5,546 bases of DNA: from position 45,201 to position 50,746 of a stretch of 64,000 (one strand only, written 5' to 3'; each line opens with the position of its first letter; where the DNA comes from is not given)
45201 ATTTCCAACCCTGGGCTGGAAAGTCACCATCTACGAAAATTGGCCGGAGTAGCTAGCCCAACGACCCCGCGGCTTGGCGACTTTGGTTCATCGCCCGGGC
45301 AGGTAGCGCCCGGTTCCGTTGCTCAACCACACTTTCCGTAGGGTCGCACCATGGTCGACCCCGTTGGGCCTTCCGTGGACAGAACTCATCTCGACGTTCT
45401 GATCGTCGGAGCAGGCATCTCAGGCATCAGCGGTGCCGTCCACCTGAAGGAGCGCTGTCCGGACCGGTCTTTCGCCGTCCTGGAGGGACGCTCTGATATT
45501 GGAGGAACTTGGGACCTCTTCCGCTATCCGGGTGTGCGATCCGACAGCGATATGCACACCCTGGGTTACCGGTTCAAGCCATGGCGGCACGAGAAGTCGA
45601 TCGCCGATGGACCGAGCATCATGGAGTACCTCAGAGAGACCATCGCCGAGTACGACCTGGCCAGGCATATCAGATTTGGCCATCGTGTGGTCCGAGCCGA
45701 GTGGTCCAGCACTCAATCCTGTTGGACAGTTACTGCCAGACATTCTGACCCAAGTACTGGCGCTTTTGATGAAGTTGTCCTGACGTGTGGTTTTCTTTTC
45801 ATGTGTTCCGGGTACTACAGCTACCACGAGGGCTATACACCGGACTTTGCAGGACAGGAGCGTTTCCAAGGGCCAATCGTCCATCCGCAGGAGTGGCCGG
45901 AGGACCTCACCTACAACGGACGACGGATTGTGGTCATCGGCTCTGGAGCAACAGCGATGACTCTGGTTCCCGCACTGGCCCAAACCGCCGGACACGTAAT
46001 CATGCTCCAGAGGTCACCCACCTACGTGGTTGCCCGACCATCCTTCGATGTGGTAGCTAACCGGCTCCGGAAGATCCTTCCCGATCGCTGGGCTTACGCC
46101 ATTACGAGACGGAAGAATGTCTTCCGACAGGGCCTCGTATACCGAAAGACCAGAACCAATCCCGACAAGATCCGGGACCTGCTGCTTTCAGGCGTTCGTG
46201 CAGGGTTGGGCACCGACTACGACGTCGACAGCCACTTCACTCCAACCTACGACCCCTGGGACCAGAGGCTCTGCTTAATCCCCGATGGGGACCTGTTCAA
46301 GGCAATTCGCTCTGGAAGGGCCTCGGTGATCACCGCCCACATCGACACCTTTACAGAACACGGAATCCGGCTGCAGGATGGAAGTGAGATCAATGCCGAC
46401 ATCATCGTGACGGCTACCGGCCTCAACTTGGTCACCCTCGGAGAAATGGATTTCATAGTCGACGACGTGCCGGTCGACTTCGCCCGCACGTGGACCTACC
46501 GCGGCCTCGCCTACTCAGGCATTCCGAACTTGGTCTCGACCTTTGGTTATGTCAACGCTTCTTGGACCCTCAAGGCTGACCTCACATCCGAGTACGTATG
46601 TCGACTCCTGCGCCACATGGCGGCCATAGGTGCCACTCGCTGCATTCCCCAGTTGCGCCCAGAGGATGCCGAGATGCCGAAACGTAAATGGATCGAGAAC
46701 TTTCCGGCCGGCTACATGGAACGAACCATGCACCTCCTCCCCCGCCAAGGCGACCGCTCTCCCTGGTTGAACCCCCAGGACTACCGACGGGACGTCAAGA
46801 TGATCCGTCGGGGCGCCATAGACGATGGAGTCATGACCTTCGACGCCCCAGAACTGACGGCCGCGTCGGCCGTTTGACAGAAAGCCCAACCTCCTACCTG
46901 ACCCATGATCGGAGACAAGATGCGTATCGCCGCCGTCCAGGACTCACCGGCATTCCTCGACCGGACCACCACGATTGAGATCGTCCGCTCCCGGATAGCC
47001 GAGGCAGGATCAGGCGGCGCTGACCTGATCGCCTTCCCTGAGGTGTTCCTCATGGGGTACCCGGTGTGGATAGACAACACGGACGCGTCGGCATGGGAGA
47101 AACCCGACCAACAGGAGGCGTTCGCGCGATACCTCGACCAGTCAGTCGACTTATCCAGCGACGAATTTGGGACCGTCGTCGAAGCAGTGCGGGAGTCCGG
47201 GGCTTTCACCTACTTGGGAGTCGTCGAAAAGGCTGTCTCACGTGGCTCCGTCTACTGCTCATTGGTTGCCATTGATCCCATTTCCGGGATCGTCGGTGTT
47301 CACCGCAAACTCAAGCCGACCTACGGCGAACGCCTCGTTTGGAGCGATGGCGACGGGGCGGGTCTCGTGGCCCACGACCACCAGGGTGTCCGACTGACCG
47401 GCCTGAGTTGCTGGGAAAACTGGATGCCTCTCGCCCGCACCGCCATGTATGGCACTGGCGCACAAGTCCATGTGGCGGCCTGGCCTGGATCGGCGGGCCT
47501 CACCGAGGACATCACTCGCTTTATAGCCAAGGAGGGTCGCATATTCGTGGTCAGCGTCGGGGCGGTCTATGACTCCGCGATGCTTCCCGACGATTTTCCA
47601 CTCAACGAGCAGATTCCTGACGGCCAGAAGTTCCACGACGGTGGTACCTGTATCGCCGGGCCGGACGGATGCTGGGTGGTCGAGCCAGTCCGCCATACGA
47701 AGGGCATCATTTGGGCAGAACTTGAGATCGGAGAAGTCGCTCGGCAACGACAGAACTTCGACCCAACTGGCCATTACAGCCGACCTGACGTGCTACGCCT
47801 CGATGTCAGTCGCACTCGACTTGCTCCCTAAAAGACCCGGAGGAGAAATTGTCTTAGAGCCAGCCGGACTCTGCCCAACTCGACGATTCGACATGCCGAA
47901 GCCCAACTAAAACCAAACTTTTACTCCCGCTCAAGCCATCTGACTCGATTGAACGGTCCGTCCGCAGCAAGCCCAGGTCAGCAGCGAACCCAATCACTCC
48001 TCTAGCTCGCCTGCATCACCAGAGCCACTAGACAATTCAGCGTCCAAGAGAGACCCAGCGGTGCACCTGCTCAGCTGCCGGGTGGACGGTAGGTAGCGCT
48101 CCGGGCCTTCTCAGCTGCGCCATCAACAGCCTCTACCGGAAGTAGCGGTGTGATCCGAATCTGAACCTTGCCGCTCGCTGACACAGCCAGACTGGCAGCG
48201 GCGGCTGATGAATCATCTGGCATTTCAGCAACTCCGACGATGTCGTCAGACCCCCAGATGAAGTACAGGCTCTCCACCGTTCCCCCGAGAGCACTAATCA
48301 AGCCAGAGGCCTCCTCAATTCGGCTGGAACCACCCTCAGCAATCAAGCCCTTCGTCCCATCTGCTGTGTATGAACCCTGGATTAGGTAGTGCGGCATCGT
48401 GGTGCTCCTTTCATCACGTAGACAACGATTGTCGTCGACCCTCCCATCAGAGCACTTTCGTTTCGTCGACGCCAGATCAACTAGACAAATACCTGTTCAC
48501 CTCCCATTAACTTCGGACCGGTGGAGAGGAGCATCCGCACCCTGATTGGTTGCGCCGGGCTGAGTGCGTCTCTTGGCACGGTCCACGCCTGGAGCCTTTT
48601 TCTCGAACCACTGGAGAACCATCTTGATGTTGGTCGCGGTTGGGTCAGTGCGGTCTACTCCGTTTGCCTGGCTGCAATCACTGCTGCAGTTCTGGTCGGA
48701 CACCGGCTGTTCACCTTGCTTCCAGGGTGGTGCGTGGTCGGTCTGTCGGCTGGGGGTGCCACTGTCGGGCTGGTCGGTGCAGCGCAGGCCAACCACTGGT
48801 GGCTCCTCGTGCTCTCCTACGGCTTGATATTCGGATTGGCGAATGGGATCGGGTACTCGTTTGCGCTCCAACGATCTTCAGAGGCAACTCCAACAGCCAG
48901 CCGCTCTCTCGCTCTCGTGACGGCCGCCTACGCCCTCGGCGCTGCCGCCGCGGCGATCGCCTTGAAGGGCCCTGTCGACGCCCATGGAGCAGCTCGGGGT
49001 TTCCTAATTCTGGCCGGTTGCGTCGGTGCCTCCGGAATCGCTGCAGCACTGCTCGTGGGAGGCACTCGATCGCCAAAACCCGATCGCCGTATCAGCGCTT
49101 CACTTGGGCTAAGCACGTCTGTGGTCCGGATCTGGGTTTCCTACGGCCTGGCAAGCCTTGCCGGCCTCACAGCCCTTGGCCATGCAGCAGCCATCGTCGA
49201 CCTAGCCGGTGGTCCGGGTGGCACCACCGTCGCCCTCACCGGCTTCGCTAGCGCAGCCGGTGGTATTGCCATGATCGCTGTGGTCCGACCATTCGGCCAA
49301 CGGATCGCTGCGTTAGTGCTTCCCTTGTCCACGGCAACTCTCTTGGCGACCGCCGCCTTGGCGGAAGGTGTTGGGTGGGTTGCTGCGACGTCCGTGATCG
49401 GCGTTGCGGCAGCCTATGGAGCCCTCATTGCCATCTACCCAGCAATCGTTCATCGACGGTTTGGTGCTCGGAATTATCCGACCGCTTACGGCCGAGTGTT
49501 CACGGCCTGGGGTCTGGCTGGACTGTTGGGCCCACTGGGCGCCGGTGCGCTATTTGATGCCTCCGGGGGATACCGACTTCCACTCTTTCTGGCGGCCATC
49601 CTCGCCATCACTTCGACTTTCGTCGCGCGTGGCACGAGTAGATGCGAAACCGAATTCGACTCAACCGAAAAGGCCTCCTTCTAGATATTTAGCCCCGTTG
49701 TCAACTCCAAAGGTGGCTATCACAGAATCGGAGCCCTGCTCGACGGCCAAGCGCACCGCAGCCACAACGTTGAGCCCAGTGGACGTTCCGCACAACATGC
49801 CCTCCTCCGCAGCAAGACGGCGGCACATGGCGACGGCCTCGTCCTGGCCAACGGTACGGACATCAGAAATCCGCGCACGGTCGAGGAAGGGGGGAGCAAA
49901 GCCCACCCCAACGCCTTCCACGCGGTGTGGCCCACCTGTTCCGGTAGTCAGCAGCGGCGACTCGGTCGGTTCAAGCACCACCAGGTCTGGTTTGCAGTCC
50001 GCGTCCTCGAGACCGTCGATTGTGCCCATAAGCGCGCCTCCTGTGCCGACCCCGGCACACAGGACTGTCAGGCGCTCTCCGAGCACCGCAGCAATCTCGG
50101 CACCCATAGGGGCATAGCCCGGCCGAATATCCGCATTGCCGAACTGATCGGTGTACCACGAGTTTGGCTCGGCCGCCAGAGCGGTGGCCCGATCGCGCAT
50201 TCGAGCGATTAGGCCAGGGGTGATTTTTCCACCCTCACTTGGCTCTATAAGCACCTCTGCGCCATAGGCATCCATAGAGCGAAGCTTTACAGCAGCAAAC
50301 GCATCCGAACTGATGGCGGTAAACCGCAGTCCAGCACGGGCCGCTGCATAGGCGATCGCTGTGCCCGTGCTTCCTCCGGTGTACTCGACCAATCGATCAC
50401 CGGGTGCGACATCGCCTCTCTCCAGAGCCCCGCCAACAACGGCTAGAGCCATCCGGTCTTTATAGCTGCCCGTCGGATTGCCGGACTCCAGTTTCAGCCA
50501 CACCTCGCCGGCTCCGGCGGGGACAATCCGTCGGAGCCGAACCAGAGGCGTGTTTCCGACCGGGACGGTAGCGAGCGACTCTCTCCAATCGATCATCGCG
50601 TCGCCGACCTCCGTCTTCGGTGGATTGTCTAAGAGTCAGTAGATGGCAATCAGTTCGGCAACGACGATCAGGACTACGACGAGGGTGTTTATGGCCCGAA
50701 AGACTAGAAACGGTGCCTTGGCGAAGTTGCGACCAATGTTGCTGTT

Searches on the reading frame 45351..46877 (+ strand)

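Call 74: search_protein_families(library=pfam, proteins=[window:45351-46877:+], max_evalue=0.001)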
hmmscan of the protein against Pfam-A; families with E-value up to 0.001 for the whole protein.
window:45351-46877:+ (508 aa): 8 families
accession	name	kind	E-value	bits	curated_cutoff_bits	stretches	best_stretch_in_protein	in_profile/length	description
PF00743.25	FMO-like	-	1.1e-16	60.8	22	1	89-230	85-223/532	Flavin-binding monooxygenase-like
PF13450.12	NAD_binding_8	-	3.7e-10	40.4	21.9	1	18-71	1-52/68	NAD(P)-binding Rossmann-like domain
PF01266.30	DAO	-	1.6e-06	28.3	27.9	1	15-53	1-38/353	FAD dependent oxidoreductase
PF07992.20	Pyr_redox_2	-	2.1e-06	27.8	26.1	1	15-229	2-179/291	Pyridine nucleotide-disulphide oxidoreductase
PF01593.30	Amino_oxidase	-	2.5e-05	24.2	19.8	0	91-147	203-255/443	Flavin containing amine oxidoreductase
PF13738.12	Pyr_redox_3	-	2.5e-05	24.1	30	1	17-225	1-199/305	Pyridine nucleotide-disulphide oxidoreductase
PF01946.23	Thi4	-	5.8e-05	22.9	26.2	1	12-54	16-58/235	Thi4 family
PF13454.12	NAD_binding_9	-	0.00015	22.2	21.8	0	18-44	2-30/155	FAD-NAD(P)-binding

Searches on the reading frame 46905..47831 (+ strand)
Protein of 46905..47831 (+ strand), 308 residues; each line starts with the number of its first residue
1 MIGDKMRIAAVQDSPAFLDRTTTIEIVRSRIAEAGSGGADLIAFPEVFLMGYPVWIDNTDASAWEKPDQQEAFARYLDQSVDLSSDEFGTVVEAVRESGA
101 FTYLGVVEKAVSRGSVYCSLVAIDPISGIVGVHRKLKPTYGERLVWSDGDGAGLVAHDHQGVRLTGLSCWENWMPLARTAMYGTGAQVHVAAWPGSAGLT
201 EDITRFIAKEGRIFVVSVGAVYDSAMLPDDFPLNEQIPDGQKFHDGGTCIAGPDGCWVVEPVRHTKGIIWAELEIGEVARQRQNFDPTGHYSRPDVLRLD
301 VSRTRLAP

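Call 74: search_protein_families(library=pfam, proteins=[window:46905-47831:+], max_evalue=0.001)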
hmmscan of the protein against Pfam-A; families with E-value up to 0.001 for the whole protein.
window:46905-47831:+ (308 aa): 1 family
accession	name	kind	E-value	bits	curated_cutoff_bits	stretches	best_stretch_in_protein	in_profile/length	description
PF00795.27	CN_hydrolase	-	2.8e-30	105.9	23.2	1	7-282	1-255/256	Carbon-nitrogen hydrolase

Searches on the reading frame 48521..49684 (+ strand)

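Call 74: search_protein_families(library=pfam, proteins=[window:48521-49684:+], max_evalue=0.001)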
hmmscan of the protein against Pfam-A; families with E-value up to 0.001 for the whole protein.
window:48521-49684:+ (387 aa): 1 family
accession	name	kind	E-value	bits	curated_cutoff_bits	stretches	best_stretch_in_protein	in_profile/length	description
PF07690.21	MFS_1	-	2.6e-06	27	33.4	1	233-368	30-167/347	Major Facilitator Superfamily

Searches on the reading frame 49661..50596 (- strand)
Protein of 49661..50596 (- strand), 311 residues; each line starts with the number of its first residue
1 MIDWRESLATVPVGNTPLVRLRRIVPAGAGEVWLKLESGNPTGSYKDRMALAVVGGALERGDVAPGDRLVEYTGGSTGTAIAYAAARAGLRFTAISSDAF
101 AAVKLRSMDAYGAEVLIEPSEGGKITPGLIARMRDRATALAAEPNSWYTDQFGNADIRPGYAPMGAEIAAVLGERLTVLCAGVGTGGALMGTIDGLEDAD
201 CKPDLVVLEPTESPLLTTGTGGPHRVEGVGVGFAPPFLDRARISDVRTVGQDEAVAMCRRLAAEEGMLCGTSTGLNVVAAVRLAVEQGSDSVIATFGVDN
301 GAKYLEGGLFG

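Call 74: search_protein_families(library=pfam, proteins=[window:49661-50596:-], max_evalue=0.001)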
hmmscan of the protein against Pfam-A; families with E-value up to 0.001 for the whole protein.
window:49661-50596:- (311 aa): 1 family
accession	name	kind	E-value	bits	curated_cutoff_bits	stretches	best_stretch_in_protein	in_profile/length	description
PF00291.31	PALP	-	1.3e-56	192.6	35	1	12-292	4-288/295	Pyridoxal-phosphate dependent enzyme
